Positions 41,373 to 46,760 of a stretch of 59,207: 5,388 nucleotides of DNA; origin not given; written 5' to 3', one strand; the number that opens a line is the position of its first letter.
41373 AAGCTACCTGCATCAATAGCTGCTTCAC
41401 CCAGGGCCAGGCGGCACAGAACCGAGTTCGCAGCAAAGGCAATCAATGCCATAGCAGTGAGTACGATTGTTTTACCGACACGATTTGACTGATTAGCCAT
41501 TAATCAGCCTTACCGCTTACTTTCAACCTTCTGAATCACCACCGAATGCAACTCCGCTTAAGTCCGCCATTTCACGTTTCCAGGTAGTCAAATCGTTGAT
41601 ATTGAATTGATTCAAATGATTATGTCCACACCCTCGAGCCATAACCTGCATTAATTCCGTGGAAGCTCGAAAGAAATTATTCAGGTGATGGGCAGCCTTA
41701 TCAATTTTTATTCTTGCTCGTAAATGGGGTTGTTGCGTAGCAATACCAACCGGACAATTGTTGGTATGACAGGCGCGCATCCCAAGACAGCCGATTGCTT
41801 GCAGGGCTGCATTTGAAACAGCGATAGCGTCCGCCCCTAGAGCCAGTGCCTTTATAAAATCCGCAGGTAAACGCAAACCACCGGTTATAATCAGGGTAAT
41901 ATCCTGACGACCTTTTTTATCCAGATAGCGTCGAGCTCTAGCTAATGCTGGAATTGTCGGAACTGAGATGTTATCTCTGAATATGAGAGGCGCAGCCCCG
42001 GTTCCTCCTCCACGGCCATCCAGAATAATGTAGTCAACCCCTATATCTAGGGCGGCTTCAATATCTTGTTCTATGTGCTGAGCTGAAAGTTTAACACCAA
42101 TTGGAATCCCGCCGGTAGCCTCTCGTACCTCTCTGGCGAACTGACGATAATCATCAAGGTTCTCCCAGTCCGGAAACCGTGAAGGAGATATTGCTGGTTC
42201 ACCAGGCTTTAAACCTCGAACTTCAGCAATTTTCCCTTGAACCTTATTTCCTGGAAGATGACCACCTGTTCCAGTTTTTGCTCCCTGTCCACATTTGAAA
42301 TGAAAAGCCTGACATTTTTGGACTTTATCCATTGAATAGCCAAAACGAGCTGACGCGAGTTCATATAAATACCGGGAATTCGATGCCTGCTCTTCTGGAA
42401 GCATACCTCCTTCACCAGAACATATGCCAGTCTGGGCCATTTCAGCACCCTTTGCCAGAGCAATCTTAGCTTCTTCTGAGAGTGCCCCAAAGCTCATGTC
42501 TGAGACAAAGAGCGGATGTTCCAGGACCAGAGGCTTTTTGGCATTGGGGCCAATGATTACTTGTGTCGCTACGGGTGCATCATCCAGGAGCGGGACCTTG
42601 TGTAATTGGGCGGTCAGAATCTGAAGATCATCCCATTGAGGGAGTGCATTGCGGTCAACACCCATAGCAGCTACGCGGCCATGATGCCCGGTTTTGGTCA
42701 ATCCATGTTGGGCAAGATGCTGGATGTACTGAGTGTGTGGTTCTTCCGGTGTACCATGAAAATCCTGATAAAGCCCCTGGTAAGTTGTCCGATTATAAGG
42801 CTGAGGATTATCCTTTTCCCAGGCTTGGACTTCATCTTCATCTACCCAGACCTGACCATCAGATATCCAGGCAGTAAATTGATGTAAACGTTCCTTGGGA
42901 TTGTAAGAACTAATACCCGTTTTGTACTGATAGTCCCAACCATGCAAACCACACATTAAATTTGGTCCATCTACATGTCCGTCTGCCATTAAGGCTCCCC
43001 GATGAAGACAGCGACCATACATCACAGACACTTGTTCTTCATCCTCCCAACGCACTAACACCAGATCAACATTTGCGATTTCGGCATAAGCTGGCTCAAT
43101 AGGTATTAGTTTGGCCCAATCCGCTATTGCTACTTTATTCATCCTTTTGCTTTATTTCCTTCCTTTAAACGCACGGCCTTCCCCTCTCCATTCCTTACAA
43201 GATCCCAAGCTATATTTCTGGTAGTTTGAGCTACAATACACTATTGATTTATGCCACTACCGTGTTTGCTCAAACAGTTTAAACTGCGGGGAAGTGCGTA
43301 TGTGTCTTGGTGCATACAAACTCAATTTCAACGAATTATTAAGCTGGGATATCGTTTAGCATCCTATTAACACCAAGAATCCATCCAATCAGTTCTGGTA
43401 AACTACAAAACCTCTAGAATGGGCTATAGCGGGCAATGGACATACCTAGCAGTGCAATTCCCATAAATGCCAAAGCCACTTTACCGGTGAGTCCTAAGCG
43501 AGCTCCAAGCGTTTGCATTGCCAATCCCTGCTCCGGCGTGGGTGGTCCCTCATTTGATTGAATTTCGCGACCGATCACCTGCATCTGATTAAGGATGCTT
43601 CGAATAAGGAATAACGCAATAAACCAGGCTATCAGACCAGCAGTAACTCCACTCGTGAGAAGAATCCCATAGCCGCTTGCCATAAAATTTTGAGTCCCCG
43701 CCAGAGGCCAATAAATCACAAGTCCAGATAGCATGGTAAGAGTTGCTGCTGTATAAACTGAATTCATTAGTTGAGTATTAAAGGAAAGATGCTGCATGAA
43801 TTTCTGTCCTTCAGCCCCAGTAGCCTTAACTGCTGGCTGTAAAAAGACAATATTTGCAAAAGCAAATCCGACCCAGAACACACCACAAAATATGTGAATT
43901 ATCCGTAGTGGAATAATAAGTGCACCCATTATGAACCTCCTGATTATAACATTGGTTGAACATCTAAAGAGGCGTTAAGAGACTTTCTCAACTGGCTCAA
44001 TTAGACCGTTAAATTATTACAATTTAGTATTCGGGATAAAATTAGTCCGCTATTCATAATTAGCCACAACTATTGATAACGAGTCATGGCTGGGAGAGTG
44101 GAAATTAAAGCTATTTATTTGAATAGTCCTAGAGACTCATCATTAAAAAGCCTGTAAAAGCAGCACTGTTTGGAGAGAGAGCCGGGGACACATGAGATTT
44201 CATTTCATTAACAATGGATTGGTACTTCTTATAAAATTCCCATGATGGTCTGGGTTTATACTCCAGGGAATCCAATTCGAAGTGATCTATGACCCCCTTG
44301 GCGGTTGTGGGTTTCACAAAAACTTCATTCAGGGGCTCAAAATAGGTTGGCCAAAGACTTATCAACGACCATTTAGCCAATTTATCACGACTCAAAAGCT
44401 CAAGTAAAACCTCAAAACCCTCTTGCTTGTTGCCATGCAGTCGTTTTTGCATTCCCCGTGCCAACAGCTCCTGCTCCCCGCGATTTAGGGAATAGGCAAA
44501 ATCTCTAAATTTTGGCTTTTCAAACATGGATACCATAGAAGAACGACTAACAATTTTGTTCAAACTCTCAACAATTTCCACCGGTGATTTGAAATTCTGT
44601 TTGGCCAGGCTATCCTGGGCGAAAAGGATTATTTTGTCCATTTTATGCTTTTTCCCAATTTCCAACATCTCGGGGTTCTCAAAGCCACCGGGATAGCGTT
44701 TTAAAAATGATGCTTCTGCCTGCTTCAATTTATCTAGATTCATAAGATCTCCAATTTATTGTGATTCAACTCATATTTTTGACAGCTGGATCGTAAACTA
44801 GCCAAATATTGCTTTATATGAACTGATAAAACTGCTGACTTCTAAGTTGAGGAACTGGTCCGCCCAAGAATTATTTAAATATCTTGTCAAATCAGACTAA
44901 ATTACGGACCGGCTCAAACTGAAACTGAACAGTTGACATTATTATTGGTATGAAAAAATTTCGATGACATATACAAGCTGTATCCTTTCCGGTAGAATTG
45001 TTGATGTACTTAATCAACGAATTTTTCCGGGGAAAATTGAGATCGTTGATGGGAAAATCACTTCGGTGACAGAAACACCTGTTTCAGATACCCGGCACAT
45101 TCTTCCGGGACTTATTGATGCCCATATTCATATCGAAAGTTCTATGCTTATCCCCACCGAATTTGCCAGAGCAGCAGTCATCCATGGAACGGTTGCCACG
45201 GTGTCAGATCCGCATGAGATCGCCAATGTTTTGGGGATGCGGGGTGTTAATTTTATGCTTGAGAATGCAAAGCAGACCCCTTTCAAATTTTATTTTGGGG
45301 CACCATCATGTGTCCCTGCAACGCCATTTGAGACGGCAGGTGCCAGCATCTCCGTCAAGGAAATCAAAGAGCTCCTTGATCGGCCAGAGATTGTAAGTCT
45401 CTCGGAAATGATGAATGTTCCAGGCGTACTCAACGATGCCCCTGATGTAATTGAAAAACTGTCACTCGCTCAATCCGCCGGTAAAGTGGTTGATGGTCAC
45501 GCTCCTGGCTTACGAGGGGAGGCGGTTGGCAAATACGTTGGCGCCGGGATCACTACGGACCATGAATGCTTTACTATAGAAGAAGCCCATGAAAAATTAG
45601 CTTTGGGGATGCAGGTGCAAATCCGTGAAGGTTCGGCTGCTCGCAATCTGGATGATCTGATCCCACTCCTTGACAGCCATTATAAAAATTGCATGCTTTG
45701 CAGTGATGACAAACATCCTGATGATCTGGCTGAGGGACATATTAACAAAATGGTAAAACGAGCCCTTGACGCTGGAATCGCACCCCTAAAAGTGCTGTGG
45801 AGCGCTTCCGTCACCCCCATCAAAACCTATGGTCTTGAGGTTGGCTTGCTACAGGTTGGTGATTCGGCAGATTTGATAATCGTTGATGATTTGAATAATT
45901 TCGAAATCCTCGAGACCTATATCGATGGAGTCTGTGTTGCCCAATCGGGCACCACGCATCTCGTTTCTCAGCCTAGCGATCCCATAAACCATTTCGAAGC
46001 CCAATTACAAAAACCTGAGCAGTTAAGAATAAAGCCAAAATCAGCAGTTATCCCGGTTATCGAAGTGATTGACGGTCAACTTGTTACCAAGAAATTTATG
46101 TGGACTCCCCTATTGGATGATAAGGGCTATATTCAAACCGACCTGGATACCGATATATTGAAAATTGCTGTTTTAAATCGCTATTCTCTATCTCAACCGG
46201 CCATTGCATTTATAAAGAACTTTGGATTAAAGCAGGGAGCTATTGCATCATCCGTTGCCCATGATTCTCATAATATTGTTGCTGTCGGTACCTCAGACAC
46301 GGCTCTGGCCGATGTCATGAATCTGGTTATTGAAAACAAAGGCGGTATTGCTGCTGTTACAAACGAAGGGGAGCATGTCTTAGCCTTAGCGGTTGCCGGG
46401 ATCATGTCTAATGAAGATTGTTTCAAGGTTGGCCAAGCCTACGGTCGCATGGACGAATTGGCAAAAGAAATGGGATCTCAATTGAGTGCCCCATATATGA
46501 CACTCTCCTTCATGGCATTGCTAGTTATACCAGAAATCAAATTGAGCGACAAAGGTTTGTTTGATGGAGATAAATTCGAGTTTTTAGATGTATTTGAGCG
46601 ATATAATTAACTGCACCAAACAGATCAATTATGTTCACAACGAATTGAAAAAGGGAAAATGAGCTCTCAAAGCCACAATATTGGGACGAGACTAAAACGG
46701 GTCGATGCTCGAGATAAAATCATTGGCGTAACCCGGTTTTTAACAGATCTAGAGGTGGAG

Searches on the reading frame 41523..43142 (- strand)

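Call 66: search_protein_families(library=pfam, proteins=[window:41523-43142:-], max_evalue=0.00001)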
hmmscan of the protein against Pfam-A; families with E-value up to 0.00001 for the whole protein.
window:41523-43142:- (539 aa): 3 families
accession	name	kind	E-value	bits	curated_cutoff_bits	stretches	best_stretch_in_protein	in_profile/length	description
PF01645.23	Glu_synthase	-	5.6e-95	319.1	20.4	1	196-506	53-367/369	Conserved region in glutamate synthase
PF00355.32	Rieske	-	1.8e-10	41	20.3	1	16-84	15-81/88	Rieske [2Fe-2S] domain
PF01070.24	FMN_dh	-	1.1e-08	34.9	24.9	1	358-455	229-314/350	FMN-dependent dehydrogenase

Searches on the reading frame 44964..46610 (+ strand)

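Call 67: search_protein_families(library=pfam, proteins=[window:44964-46610:+], max_evalue=0.00001)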
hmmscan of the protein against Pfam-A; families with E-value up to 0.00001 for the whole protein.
window:44964-46610:+ (548 aa): 2 families
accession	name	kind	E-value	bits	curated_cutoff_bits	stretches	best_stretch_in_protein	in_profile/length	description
PF13382.11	Adenine_deam_C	-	2.6e-55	186.9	27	1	372-539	1-169/169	Adenine deaminase C-terminal domain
PF01979.26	Amidohydro_1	-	4.6e-36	125.2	25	1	46-323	2-343/345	Amidohydrolase family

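Call 70: search_protein_families(library=ncbifam, proteins=[window:44964-46610:+], max_evalue=1e-30)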
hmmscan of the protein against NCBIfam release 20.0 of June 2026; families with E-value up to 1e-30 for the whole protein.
window:44964-46610:+ (548 aa): 2 families
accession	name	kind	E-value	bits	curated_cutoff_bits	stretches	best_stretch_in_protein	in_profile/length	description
TIGR01178.1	ade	equivalog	3.2e-181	603.5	472.5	1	9-542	6-551/552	adenine deaminase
NF007457.0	PRK10027.1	equivalog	1.6e-113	380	768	1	12-542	39-583/588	adenine deaminase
